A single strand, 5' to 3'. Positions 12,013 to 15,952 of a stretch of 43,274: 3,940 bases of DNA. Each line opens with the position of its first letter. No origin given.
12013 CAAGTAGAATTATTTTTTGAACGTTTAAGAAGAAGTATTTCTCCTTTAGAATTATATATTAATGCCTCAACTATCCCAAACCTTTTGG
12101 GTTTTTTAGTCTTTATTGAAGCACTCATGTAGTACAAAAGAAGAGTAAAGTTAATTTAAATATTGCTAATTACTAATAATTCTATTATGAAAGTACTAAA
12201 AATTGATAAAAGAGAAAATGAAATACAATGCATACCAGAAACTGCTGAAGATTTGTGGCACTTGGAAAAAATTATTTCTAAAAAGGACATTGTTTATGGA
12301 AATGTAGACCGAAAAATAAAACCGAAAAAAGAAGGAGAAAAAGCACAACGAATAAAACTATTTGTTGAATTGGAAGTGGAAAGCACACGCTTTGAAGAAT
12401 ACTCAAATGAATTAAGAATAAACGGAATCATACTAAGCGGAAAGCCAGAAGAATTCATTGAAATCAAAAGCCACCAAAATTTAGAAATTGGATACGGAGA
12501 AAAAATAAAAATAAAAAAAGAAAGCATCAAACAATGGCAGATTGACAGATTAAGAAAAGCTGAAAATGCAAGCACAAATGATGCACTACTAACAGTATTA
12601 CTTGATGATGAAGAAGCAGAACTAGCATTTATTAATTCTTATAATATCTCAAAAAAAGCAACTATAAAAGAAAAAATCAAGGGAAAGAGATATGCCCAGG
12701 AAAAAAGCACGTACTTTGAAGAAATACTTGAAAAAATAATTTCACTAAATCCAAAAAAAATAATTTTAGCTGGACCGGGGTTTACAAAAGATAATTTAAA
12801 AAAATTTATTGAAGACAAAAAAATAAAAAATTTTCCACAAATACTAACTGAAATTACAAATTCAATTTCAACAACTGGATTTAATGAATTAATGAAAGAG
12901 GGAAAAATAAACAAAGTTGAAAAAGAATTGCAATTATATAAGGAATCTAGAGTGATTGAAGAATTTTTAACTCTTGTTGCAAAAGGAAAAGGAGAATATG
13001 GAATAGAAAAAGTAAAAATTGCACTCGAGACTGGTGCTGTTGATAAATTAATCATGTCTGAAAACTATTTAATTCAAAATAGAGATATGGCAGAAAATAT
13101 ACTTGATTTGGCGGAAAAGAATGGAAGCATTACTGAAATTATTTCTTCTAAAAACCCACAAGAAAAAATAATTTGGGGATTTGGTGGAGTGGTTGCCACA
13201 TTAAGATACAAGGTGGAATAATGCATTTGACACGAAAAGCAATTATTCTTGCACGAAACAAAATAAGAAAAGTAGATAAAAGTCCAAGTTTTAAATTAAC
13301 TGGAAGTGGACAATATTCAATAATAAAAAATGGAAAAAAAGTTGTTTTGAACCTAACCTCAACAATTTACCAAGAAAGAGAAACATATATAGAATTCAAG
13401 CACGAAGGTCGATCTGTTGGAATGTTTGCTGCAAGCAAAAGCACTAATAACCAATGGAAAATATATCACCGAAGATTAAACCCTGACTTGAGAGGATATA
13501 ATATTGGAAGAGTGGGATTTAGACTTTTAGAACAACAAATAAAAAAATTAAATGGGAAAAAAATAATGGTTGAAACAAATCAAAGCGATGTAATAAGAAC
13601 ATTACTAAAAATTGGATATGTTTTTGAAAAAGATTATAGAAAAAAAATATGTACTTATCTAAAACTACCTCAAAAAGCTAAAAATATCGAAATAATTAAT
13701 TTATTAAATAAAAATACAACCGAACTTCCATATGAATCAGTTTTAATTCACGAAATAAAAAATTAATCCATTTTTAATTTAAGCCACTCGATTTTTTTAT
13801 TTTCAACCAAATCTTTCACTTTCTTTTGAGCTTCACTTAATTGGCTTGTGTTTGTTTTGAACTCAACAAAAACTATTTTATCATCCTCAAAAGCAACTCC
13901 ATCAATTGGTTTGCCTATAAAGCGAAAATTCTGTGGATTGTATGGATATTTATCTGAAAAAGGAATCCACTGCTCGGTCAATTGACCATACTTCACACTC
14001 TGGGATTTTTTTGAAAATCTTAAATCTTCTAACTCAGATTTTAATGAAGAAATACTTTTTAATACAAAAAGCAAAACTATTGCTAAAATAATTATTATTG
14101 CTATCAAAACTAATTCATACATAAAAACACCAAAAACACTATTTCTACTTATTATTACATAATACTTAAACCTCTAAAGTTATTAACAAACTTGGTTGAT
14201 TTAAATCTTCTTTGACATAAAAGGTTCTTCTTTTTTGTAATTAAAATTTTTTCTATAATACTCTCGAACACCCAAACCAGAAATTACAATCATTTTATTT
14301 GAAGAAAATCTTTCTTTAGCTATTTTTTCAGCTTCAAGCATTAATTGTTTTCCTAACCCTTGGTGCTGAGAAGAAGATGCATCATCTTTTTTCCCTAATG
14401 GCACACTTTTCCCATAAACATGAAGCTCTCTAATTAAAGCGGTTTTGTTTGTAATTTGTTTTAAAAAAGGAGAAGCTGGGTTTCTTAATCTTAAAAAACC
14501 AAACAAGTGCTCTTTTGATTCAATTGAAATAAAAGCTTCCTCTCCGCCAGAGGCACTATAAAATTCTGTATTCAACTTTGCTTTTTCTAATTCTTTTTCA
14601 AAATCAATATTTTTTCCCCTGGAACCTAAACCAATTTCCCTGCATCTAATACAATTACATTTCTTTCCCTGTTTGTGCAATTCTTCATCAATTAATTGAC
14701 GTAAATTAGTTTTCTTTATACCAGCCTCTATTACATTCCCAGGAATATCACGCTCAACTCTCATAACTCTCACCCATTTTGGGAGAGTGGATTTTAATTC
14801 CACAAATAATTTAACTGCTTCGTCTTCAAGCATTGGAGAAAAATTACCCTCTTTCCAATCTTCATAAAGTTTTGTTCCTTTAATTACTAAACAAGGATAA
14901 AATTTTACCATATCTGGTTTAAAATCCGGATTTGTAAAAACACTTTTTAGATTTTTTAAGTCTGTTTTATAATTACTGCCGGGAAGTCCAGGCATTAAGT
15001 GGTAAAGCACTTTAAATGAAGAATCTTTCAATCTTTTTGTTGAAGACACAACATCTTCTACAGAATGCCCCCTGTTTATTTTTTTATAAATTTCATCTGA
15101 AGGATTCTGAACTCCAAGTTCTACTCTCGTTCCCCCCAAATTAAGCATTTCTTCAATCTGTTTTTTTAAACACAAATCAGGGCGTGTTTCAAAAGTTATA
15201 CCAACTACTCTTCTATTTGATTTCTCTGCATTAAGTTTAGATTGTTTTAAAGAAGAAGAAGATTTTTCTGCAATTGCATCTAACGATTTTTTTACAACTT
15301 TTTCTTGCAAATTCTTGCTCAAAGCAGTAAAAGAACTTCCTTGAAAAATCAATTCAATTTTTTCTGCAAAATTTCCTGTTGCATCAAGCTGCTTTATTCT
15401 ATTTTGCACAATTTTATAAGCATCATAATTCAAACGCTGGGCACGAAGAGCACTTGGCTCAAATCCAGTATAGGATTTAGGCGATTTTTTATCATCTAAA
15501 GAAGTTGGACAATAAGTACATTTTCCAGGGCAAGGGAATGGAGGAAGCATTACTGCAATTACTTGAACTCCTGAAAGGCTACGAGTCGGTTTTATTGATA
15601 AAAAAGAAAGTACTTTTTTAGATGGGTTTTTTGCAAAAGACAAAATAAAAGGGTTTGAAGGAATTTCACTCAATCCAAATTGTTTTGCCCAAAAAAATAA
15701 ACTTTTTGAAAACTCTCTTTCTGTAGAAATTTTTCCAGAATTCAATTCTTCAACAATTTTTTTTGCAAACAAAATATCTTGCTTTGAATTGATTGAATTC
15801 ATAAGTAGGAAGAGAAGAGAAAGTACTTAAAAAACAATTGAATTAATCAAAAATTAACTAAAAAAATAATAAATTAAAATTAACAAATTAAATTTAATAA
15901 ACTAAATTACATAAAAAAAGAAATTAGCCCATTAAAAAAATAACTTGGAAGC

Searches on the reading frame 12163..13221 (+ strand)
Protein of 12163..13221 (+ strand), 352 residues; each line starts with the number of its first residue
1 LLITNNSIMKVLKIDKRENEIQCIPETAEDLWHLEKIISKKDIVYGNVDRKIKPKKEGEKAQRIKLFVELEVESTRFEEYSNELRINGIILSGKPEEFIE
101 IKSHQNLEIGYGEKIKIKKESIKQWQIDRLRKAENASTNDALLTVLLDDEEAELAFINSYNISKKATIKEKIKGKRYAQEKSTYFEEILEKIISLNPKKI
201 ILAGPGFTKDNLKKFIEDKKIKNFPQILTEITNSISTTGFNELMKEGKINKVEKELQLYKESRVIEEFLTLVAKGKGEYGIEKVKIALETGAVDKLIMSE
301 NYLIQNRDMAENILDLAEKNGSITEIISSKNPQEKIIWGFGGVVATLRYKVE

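Call 18: search_protein_families(library=pfam, proteins=[window:12163-13221:+], max_evalue=0.001)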
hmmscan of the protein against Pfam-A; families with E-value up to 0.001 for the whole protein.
window:12163-13221:+ (352 aa): 3 families
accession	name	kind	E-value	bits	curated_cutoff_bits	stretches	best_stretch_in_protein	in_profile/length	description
PF03463.20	eRF1_1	-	4.7e-21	75.5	23.8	1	9-133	1-122/123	eRF1 domain 1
PF03465.20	eRF1_3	-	1.7e-16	61.1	25.8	1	259-351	2-106/106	eRF1 domain 3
PF03464.20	eRF1_2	-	1.1e-05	26.3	27.1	1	144-246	4-126/133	eRF1 domain 2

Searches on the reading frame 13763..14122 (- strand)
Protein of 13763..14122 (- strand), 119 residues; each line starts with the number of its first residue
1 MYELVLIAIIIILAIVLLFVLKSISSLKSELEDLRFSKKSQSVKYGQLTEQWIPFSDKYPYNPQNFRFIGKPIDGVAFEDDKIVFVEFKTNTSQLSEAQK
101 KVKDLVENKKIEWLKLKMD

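Call 43: search_protein_families(library=pfam, proteins=[window:13763-14122:-], max_evalue=0.0001)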
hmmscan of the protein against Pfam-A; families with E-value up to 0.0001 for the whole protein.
window:13763-14122:- (119 aa): 1 family
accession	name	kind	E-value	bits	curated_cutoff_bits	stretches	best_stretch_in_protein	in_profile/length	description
PF10107.15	Endonuc_Holl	-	2.7e-21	76.5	23.8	1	38-117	72-158/159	Endonuclease related to archaeal Holliday junction resolvase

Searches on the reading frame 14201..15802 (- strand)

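Call 18: search_protein_families(library=pfam, proteins=[window:14201-15802:-], max_evalue=0.001)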
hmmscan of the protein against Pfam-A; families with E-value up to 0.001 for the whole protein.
window:14201-15802:- (533 aa): 4 families
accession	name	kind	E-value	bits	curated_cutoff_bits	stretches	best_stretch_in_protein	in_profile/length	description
PF16199.10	Radical_SAM_C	-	1.3e-22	80.1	31.9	1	296-376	1-84/85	Radical_SAM C-terminal domain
PF04055.27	Radical_SAM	-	8e-19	68.8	29.5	1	91-279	7-157/166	Radical SAM superfamily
PF23613.1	ELP3_N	-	0.00013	22.3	27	1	13-75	5-69/70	ELP3 N-terminal domain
PF00583.31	Acetyltransf_1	-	0.00083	20.1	20.7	0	417-520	28-114/116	Acetyltransferase (GNAT) family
